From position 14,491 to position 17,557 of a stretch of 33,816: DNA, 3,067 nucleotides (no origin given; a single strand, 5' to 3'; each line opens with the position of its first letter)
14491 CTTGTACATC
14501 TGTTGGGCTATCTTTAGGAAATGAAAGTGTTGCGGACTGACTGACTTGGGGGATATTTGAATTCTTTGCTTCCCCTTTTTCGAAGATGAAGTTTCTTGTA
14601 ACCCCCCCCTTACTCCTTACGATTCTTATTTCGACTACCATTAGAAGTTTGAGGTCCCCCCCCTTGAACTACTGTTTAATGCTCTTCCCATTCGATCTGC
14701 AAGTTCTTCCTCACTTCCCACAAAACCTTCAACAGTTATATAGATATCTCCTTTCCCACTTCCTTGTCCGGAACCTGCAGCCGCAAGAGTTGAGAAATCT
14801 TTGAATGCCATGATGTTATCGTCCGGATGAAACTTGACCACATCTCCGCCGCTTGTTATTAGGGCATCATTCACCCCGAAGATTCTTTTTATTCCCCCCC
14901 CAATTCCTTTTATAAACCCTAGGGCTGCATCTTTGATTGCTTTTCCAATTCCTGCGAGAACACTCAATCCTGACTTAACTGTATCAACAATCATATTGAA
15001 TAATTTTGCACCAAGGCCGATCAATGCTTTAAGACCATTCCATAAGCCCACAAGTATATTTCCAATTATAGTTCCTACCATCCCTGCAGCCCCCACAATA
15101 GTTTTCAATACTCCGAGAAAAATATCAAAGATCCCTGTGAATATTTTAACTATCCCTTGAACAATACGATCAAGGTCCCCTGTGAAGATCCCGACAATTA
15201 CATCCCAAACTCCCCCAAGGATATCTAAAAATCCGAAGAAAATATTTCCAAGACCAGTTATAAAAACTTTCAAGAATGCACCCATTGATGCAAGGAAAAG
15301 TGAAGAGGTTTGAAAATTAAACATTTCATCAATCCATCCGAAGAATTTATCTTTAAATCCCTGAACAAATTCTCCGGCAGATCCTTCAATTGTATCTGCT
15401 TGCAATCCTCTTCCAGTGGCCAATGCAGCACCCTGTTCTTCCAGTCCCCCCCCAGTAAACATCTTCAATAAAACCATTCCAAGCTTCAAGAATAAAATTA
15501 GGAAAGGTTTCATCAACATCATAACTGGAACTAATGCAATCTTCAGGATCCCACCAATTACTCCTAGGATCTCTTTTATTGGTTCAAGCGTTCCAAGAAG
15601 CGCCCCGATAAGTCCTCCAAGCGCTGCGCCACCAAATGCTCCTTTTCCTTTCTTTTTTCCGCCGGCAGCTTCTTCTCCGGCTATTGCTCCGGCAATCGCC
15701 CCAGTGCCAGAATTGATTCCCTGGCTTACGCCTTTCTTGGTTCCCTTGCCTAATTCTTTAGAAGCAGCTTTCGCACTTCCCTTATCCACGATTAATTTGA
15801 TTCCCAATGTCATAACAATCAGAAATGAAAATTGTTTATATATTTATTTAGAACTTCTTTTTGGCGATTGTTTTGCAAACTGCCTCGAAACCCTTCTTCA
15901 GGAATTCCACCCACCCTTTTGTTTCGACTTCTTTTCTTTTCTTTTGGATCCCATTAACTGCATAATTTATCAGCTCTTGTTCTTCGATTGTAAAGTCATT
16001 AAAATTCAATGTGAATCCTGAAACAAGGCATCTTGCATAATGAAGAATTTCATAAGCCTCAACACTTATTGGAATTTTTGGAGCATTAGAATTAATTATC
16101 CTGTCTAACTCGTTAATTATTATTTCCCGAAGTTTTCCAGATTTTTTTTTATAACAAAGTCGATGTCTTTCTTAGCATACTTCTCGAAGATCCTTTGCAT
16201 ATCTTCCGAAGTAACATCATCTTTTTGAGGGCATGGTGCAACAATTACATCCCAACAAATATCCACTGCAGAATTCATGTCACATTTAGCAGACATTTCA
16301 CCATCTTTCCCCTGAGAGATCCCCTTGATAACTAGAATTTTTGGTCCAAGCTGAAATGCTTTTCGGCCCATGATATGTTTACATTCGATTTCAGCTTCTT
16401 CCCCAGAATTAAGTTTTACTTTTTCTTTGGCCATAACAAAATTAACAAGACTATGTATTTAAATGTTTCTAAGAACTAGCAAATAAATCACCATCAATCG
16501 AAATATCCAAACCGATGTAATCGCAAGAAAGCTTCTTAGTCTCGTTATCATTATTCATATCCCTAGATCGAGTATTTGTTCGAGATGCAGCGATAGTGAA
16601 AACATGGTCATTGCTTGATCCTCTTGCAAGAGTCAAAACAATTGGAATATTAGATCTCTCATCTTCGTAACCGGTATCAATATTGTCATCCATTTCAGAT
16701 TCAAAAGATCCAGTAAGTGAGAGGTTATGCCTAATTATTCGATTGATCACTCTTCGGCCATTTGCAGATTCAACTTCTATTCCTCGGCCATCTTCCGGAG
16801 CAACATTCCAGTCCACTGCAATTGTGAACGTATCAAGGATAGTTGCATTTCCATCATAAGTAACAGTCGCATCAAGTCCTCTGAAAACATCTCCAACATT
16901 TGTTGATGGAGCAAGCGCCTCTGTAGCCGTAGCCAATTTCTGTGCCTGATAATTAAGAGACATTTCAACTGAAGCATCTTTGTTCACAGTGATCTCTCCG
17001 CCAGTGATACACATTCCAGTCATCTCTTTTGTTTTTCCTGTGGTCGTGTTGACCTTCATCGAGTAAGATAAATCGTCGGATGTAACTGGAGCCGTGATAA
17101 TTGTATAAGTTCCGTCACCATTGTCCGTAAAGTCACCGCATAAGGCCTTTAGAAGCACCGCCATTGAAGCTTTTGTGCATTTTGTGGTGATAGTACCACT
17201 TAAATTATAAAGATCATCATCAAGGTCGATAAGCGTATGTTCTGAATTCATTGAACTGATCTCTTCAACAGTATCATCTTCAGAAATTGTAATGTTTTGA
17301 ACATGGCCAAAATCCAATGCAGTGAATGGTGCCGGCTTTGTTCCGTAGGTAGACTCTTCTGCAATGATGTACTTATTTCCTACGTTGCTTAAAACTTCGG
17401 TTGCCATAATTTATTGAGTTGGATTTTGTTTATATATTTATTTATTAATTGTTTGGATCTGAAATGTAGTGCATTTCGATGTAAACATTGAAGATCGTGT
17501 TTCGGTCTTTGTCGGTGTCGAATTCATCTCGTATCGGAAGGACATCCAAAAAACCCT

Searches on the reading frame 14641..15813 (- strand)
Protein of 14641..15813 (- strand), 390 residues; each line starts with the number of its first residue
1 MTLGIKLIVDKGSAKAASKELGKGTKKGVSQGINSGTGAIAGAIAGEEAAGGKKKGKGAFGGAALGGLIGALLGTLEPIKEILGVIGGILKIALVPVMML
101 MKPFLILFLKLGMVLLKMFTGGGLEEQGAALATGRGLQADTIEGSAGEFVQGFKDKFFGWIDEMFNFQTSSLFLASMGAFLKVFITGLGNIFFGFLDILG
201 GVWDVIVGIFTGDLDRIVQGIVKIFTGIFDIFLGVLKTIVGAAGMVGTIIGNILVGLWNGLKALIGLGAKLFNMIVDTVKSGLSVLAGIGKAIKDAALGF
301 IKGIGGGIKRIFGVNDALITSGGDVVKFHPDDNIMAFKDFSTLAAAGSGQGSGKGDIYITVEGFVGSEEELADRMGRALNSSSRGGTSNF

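Call 10: search_protein_families(library=pfam, proteins=[window:14641-15813:-], max_evalue=0.01)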
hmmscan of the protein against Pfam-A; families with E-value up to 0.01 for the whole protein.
window:14641-15813:- (390 aa): 0 families

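Call 11: search_protein_families(library=phrogs, proteins=[window:14641-15813:-], max_evalue=0.001)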
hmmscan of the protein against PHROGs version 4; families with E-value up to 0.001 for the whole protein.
window:14641-15813:- (390 aa): 3 families
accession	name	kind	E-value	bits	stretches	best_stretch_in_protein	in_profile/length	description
phrog_58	-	tail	2.5e-08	33.8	1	14-312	508-959/1544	tail length tape measure protein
phrog_4200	-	tail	1.8e-07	31.1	1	156-319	372-522/732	tail length tape measure protein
phrog_1272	-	tail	5.9e-06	25.3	1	42-312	609-897/1606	tail length tape measure protein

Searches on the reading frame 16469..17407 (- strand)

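Call 10: search_protein_families(library=pfam, proteins=[window:16469-17407:-], max_evalue=0.01)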
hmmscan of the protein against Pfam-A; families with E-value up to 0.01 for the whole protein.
window:16469-17407:- (312 aa): 1 family
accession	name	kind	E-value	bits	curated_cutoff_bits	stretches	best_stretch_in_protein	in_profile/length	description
PF18906.5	Phage_tube_2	-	1.8e-16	61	27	1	15-272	8-245/266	Phage tail tube protein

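Call 11: search_protein_families(library=phrogs, proteins=[window:16469-17407:-], max_evalue=0.001)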
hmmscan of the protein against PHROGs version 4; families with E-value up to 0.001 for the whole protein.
window:16469-17407:- (312 aa): 1 family
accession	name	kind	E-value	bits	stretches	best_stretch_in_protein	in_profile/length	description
phrog_290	-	tail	2.4e-12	47.9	1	15-284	23-302/411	minor tail protein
